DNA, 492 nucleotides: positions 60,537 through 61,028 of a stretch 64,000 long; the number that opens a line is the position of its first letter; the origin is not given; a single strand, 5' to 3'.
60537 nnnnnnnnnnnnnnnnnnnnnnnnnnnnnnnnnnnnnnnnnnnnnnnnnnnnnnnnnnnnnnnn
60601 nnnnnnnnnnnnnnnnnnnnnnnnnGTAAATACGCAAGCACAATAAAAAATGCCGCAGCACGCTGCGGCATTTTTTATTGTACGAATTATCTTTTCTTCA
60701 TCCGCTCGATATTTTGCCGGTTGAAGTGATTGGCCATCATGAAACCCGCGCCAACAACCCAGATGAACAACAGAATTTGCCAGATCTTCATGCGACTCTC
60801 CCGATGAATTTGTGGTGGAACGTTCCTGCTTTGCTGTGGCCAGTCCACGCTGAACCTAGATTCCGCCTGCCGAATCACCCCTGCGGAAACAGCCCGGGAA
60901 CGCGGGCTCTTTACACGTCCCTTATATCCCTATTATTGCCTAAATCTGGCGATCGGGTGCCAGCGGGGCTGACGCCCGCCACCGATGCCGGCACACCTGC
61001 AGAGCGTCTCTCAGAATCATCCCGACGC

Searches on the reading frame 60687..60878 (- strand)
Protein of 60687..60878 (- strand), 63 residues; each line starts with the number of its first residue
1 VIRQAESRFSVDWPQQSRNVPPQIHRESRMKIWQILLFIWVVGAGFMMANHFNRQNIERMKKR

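Call 13: search_protein_families(library=pfam, proteins=[window:60687-60878:-], max_evalue=0.001)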
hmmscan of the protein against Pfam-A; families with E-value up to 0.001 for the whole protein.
window:60687-60878:- (63 aa): 0 families

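Call 48: find_homologous_proteins(query=window:60687-60878:-, max_evalue=0.01)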
Query window:60687-60878:- (63 aa): 4 proteins with E <= 0.01 among 4 candidates.
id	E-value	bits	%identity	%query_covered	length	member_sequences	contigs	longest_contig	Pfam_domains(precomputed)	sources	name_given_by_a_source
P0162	2.6e-24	101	79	100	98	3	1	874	-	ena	-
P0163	1.5e-11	61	82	54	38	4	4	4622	-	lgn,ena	-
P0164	1.7e-9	55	76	54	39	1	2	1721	-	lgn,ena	-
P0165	1.9e-8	52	79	54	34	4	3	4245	-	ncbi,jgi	-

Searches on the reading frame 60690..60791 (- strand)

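Call 34: search_protein_families(library=pfam, proteins=[window:60690-60791:-], max_evalue=1)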
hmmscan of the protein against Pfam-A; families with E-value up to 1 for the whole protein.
seq(34 aa): 1 family
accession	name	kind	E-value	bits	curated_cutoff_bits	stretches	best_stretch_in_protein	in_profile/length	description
PF01599.25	Ribosomal_S27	-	0.073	13.4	22.3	1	14-26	24-36/44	Ribosomal protein S27a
